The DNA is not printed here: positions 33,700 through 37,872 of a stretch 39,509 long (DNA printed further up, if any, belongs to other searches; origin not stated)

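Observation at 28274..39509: Uncharacterised lipid/polyketide-type locus: inverted MBOAT-like pair + DUF1702-like protein divergent from a KS-beta/KR/giant-ACP/DH/KS operon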

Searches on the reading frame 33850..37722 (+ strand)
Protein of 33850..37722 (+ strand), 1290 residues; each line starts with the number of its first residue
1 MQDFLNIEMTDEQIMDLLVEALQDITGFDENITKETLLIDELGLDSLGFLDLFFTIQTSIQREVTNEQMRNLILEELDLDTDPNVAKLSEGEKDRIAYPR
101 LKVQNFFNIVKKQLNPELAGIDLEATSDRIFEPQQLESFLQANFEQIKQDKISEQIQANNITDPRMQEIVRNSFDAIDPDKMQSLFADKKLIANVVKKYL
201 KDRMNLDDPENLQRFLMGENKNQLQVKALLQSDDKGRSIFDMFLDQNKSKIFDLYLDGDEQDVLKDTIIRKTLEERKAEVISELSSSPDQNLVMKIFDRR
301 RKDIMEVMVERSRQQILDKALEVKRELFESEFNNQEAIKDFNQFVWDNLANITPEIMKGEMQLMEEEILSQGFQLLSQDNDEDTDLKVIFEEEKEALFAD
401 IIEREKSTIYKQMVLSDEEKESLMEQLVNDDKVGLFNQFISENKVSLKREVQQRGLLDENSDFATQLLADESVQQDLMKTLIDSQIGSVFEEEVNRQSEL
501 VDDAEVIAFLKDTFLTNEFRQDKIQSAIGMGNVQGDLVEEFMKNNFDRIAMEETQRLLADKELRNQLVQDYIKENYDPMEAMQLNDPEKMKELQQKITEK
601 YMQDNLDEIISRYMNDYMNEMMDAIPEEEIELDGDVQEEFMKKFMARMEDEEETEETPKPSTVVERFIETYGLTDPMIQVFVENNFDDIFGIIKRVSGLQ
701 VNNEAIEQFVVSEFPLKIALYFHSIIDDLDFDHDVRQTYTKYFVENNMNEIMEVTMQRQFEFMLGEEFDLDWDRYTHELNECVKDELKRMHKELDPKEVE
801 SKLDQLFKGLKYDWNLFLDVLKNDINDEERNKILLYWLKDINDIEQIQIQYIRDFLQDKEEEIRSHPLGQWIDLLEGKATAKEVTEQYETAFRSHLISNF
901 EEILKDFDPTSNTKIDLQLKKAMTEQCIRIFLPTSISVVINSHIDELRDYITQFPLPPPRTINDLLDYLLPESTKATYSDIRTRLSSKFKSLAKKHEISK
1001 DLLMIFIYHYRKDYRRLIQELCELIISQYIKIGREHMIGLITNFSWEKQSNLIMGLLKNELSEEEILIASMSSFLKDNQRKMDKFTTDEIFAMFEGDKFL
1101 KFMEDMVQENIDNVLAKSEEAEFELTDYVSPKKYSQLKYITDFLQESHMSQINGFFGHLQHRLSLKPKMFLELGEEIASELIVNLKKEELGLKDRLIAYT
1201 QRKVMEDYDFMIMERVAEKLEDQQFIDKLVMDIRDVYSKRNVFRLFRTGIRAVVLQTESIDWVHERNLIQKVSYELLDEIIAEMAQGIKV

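Call 4: search_protein_families(library=pfam, proteins=[window:33850-37722:+], max_evalue=0.1)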
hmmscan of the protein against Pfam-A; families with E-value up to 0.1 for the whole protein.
window:33850-37722:+ (1290 aa): 1 family
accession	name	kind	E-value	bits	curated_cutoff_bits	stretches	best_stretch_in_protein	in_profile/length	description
PF24815.1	HMG_WDHD1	-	0.03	14.7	51.6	0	238-266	3-32/51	WDHD1 HMG box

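Call 5: search_protein_families(library=ncbifam, proteins=[window:33850-37722:+], max_evalue=0.1)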
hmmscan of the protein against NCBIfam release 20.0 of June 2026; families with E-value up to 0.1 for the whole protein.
window:33850-37722:+ (1290 aa): 5 families
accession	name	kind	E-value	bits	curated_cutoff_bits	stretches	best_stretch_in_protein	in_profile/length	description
NF005079.0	PRK06508.1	equivalog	0.00095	19.5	83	1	29-66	20-57/93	acyl carrier protein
NF003757.0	PRK05350.1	equivalog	0.0034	17.5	65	1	9-71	2-65/83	acyl carrier protein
NF002147.0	PRK00982.1-1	equivalog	0.0084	15.9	84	1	9-72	3-67/83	acyl carrier protein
NF058660.1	cispen_ACP_AmcB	equivalog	0.0099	16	80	1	13-69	5-60/80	cispentacin biosynthesis acyl carrier protein AmcB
NF040636.1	AcpM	exception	0.047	13.7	146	1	10-72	2-65/93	meromycolate extension acyl carrier protein AcpM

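Call 17: find_homologous_proteins(query=window:33850-37722:+, max_evalue=0.001)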
Query window:33850-37722:+ (1290 aa): 22 proteins with E <= 0.001 among 8000 candidates.
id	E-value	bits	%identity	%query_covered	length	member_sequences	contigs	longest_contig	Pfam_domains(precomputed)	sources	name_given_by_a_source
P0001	0.0e+0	2592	93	99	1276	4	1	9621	-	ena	-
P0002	0.0e+0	2466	87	100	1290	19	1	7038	-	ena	-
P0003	0.0e+0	1754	63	100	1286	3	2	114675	-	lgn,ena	-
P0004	0.0e+0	1704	61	100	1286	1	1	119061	-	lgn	-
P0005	0.0e+0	1521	89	60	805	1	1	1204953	-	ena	-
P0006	2.4e-232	793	35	99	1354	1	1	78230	-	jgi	jgi:acyl carrier protein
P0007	3.0e-232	793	34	99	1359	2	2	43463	-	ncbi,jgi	-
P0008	6.0e-229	782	35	99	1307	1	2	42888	-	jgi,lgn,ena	-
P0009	3.0e-220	753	34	100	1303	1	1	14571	-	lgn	-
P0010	5.4e-213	729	33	100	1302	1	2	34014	-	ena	-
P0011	7.3e-209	715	43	68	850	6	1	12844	-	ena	-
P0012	5.1e-147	510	37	34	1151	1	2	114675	-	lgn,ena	-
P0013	7.3e-144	500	28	61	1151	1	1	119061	-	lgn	-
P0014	3.2e-136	474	35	32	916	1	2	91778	-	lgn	-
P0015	2.9e-134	468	44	24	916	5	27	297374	-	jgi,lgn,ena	-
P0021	4.0e-97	345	31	29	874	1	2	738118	-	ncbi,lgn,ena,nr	ncbi:MAG: hypothetical protein COB02_02995 [Candidatus Cloacimonadota bacterium]|nr:MAG: hypothetica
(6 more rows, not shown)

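Call 18: find_encoding_contigs(protein=P0003, flank=10000, max_places=2)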
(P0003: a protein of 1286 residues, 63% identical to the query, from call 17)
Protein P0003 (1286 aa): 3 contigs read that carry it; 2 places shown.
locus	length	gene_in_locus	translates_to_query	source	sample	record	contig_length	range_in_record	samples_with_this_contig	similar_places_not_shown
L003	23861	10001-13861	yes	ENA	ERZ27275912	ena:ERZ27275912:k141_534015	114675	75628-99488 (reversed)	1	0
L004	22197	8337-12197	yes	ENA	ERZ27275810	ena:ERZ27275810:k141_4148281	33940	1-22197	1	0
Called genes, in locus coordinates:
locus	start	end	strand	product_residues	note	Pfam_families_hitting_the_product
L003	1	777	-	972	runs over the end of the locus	PF05157:MshEN, PF00437:T2SSE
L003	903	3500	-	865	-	PF02861:Clp_N, PF13191:AAA_16 (weak), PF00004:AAA, PF17871:AAA_lid_9, PF07724:AAA_2, PF00004:AAA, PF07728:AAA_5, PF10431:ClpB_D2-small, +7 more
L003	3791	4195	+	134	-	PF13411:MerR_1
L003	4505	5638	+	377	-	PF03062:MBOAT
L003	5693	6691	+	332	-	PF08012:DUF1702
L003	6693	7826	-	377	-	PF03062:MBOAT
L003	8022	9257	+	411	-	-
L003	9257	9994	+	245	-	PF00106:adh_short, PF08659:KR (weak), PF13561:adh_short_C2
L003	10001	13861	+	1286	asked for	-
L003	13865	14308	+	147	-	PF07977:FabA, PF22818:ApeI-like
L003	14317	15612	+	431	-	PF00108:Thiolase_N (weak), PF00109:ketoacyl-synt, PF02801:Ketoacyl-synt_C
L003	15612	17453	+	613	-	-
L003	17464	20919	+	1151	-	-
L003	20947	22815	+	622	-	PF02915:Rubrerythrin (faint)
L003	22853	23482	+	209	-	-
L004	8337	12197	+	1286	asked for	-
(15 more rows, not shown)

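Call 19: find_encoding_contigs(protein=P0006, flank=10000, max_places=2)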
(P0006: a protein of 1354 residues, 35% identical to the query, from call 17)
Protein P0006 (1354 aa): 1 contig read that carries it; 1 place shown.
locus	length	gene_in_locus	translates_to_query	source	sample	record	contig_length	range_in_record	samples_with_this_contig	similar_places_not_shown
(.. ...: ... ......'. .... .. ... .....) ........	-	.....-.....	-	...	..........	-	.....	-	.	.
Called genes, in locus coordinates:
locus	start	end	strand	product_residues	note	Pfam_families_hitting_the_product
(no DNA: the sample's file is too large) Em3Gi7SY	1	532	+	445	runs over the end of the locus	-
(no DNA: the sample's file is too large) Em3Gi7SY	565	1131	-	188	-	-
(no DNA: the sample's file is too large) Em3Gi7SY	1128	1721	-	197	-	-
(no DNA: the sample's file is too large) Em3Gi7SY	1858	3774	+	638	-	PF01839:FG-GAP (faint), PF13517:FG-GAP_3 (weak), PF07593:UnbV_ASPIC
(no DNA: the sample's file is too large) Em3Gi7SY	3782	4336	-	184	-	-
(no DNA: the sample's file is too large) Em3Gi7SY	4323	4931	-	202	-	-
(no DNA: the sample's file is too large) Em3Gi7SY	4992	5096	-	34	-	-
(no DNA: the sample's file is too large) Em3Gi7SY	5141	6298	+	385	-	-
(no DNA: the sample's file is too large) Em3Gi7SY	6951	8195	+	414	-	-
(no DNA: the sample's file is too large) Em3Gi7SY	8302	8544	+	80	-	-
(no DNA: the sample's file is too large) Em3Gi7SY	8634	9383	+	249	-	PF00106:adh_short, PF08659:KR, PF13561:adh_short_C2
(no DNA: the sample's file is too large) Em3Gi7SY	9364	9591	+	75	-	-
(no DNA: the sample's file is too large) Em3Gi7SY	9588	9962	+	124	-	PF05635:23S_rRNA_IVP, PF22296:bAvd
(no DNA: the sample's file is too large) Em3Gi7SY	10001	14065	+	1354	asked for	-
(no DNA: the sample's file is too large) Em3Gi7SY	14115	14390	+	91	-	-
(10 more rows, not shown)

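Call 20: find_encoding_contigs(protein=P0012, flank=10000, max_places=1)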
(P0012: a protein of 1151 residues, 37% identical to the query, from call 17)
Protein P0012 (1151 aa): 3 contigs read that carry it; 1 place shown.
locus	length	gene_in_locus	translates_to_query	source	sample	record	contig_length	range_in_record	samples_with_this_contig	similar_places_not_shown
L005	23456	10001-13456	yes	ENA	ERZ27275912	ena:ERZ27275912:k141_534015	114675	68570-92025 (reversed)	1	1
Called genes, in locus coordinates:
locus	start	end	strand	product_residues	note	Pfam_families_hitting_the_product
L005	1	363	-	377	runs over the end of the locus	PF03062:MBOAT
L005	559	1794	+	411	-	-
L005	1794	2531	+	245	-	PF00106:adh_short, PF08659:KR (weak), PF13561:adh_short_C2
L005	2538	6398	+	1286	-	-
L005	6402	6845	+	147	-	PF07977:FabA, PF22818:ApeI-like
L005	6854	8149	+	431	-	PF00108:Thiolase_N (weak), PF00109:ketoacyl-synt, PF02801:Ketoacyl-synt_C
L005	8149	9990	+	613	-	-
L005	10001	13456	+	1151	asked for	-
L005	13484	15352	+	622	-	PF02915:Rubrerythrin (faint)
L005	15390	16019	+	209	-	-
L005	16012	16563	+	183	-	-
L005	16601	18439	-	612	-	PF04820:Trp_halogenase (weak)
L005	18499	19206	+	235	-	PF02798:GST_N, PF13417:GST_N_3, PF13409:GST_N_2, PF14497:GST_C_3 (weak)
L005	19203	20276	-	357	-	PF00465:Fe-ADH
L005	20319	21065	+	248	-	PF09986:DUF2225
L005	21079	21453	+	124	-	-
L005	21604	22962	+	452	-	-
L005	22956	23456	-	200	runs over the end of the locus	PF01596:Methyltransf_3, PF13578:Methyltransf_24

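Call 21: find_encoding_contigs(protein=P0021, flank=10000, max_places=1)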
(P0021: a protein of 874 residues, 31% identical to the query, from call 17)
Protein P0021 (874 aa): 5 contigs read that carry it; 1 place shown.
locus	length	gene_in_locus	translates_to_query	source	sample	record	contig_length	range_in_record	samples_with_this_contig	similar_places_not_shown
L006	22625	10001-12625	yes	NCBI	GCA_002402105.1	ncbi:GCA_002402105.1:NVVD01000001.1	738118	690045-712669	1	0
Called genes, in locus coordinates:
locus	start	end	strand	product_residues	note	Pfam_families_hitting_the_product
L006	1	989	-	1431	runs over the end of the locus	-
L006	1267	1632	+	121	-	-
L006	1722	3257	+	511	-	-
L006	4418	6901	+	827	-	PF13964:Beta-prop_Calicin (faint), PF24681:Kelch_KLHDC2_KLHL20_DRC7, PF01344:Kelch_1 (faint), PF07646:Kelch_2 (faint), PF13415:Beta-prop_FBX42, PF24981:Beta-prop_ATRN-LZTR1, PF25210:Kelch_FKB95 (weak), PF24681:Kelch_KLHDC2_KLHL20_DRC7, +1 more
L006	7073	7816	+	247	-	PF00106:adh_short, PF08659:KR, PF23441:SDR, PF13561:adh_short_C2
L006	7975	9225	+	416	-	-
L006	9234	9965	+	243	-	PF00106:adh_short, PF08659:KR, PF13561:adh_short_C2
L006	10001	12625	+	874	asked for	-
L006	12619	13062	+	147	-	PF07977:FabA, PF22818:ApeI-like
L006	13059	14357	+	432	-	PF00109:ketoacyl-synt, PF00108:Thiolase_N (weak), PF02801:Ketoacyl-synt_C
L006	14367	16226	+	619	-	-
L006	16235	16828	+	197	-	-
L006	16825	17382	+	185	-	-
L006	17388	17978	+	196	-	-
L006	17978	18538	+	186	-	-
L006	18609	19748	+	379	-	PF03062:MBOAT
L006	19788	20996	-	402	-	PF00578:AhpC-TSA, PF08534:Redoxin, PF00085:Thioredoxin (weak), PF13905:Thioredoxin_8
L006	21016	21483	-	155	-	-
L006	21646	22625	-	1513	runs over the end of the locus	-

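Call 22: find_encoding_contigs(protein=P0015, flank=10000, max_places=2)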
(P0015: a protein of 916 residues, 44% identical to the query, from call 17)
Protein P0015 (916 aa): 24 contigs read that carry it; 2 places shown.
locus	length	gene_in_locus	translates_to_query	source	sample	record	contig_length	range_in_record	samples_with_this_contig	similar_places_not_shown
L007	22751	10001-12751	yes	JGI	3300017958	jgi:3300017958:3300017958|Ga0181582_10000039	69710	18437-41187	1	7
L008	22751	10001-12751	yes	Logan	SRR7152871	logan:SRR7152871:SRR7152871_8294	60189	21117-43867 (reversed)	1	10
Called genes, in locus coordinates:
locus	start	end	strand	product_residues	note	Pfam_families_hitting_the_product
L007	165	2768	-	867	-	PF02861:Clp_N, PF13191:AAA_16 (weak), PF00004:AAA, PF17871:AAA_lid_9, PF07724:AAA_2, PF00004:AAA, PF07728:AAA_5, PF10431:ClpB_D2-small, +9 more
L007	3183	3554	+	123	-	PF13411:MerR_1 (weak)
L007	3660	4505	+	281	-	PF00248:Aldo_ket_red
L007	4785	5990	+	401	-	PF03062:MBOAT (weak)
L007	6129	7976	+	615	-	-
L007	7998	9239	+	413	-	-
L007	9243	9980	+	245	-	PF00106:adh_short, PF08659:KR (weak), PF13561:adh_short_C2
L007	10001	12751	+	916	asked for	-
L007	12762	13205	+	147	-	PF07977:FabA, PF22818:ApeI-like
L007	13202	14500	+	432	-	PF00109:ketoacyl-synt, PF00108:Thiolase_N (weak), PF02801:Ketoacyl-synt_C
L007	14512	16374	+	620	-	-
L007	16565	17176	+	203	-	-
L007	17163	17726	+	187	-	-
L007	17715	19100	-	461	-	-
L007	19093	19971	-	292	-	-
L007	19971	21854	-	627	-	PF01839:FG-GAP (faint), PF13517:FG-GAP_3 (weak)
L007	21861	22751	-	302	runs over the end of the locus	-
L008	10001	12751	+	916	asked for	-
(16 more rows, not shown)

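Call 28: search_protein_families(library=pfam, proteins=[L005:15390-16019:+, L005:16012-16563:+, L005:16601-18439:-, L006:16235-16828:+, L006:16825-17382:+, L006:17388-17978:+, L006:17978-18538:+, L007:17715-19100:-, L007:19093-19971:-, L007:19971-21854:-], max_evalue=1)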
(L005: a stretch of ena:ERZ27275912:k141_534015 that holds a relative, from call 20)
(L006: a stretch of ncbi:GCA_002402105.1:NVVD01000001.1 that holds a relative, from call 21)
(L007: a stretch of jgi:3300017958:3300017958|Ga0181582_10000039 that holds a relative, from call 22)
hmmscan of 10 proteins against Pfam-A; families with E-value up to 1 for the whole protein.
L005:15390-16019:+ (209 aa): 0 families

L005:16012-16563:+ (183 aa): 0 families

L005:16601-18439:- (612 aa): 5 families
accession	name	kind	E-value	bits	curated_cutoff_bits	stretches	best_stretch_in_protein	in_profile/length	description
PF04820.20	Trp_halogenase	-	2.9e-12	46.7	21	2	105-381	148-386/458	Tryptophan halogenase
PF01266.30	DAO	-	0.06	13.3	27.9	0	109-185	142-214/353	FAD dependent oxidoreductase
PF01494.25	FAD_binding_3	-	0.076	12.7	22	1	112-183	97-168/349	FAD binding domain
PF07992.20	Pyr_redox_2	-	0.09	12.6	26.1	1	115-196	183-257/291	Pyridine nucleotide-disulphide oxidoreductase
PF01946.23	Thi4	-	0.12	12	26.2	1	5-42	15-51/235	Thi4 family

L006:16235-16828:+ (197 aa): 1 family
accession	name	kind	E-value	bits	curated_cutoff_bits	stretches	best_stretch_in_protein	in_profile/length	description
PF04773.18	FecR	-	0.18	12.7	24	1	9-43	2-36/97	FecR protein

L006:16825-17382:+ (185 aa): 0 families

L006:17388-17978:+ (196 aa): 0 families

L006:17978-18538:+ (186 aa): 0 families

L007:17715-19100:- (461 aa): 11 families
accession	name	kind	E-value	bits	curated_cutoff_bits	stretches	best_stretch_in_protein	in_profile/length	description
PF17874.7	TPR_MalT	-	0.0002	21.2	45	1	31-136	149-258/336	MalT-like TPR region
PF13424.12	TPR_12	-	0.0033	18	30.1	1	34-68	33-69/77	Tetratricopeptide repeat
PF25058.1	ARM_TT21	-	0.0042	17.5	27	0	82-143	54-112/155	Tetratricopeptide repeat protein 21 ARM repeat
PF13428.12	TPR_14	-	0.0045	18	23.5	1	90-111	6-27/44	Tetratricopeptide repeat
PF14559.12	TPR_19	-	0.012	16.4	25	1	92-114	32-54/68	Tetratricopeptide repeat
PF22860.2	DUF7017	-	0.014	15.8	27.5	1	22-82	47-109/141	Domain of unknown function (DUF7017)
PF13174.12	TPR_6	-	0.015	16.3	26.3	0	91-111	6-26/33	Tetratricopeptide repeat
PF25064.1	ARM_TT21_5th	-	0.015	16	27.8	1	70-128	20-78/117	TT21 fifth ARM repeats domain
PF07721.20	TPR_4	-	0.16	13.1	27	0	93-109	9-25/26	Tetratricopeptide repeat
PF01535.26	PPR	-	0.18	12.5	25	1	91-111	6-26/31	PPR repeat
PF07719.23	TPR_2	-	0.36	11.5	27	0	94-108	10-24/34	Tetratricopeptide repeat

L007:19093-19971:- (292 aa): 1 family
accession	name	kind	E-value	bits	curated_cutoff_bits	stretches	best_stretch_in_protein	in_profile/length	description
PF03116.20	NQR2_RnfD_RnfE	-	0.0093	15.8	27.7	1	169-280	175-282/296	NQR2, RnfD, RnfE family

L007:19971-21854:- (627 aa): 5 families
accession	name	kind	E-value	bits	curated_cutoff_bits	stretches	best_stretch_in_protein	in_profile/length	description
PF13517.12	FG-GAP_3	-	3e-21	76.2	26.9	5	138-199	1-60/61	FG-GAP-like repeat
PF01839.29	FG-GAP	-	1.3e-10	41.3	22.1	2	73-85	2-14/37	FG-GAP repeat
PF23743.1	Beta-prop_BBS7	-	0.02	14.6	27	0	484-533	222-271/299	BBS7 beta-propeller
PF25292.1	Beta-prop_CGLA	-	0.074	12.9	26.8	0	183-201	189-207/316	Lambda-carrageenase beta-propeller domain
PF14783.12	BBS2_Mid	-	0.46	11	27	0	184-201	1-18/108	Ciliary BBSome complex subunit 2, middle region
